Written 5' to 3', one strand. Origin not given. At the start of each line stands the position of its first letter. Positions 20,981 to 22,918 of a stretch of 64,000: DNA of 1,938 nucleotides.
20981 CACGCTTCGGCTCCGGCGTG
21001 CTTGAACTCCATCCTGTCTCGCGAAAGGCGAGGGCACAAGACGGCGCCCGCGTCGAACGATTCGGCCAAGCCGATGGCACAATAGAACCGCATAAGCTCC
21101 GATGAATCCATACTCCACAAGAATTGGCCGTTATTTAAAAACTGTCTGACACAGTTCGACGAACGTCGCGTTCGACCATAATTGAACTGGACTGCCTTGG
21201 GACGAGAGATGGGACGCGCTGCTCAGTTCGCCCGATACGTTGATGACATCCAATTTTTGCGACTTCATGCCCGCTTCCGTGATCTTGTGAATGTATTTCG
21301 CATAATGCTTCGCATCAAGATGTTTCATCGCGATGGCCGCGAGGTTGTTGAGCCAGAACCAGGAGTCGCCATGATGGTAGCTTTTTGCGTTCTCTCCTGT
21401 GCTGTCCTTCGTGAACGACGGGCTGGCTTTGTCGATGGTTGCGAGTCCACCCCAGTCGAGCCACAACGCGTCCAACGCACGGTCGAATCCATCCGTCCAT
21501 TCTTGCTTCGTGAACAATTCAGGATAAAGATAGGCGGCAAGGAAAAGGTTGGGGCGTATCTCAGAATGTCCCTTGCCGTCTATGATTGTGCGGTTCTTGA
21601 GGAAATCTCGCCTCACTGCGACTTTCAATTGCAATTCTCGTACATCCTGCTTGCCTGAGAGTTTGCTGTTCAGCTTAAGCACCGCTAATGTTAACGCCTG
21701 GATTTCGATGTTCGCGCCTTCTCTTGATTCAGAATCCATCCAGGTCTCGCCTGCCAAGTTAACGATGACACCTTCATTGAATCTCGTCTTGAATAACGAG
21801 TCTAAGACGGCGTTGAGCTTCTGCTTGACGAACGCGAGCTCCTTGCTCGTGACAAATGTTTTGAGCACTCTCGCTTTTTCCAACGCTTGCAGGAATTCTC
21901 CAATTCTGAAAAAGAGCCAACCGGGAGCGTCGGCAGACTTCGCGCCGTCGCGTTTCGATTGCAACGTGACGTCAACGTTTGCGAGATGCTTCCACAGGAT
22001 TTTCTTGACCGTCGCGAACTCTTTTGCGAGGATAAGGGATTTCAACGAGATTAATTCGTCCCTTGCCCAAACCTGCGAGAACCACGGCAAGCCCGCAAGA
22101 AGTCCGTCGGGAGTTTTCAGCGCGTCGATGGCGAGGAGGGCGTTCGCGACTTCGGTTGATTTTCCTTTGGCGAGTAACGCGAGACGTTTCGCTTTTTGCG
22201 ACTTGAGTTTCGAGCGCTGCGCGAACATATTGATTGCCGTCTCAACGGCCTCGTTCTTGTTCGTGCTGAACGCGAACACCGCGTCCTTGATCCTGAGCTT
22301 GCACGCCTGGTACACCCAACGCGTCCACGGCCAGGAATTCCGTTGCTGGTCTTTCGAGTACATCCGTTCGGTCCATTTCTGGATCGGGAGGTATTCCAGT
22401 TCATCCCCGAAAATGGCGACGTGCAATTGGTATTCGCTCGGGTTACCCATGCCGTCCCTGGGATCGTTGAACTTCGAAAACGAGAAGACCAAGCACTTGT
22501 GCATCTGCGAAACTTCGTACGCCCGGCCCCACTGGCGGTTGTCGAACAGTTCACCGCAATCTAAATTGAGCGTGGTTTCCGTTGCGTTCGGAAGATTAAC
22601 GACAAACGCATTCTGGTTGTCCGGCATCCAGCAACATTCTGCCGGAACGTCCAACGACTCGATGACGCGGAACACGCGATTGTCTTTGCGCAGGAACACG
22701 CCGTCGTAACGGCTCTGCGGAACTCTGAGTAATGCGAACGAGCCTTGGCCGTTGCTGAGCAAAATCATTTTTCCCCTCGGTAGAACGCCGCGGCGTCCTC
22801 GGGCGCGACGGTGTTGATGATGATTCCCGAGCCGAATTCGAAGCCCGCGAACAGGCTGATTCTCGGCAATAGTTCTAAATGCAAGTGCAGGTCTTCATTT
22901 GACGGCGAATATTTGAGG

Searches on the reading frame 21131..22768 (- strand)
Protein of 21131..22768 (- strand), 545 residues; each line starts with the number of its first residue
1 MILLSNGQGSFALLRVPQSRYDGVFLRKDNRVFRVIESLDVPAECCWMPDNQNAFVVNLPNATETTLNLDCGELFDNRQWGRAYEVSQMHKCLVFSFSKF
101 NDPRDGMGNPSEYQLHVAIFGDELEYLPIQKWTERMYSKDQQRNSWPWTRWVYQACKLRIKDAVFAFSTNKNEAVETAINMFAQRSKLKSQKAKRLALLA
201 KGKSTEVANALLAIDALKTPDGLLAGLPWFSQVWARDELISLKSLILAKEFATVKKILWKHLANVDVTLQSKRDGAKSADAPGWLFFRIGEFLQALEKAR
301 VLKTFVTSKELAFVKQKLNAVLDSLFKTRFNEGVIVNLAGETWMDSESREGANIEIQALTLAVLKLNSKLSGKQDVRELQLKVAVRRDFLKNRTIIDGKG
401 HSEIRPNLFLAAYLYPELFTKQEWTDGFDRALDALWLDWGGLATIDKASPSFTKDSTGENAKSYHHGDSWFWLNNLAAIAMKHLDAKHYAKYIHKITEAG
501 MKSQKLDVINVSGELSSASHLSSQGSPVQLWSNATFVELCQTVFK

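Call 14: search_protein_families(library=pfam, proteins=[window:21131-22768:-], max_evalue=0.001)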
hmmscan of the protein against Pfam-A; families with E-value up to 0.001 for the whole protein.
window:21131-22768:- (545 aa): 1 family
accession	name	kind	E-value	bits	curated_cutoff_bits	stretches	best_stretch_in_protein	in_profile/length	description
PF06202.20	GDE_C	-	7.1e-21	75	21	1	219-537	14-366/367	Amylo-alpha-1,6-glucosidase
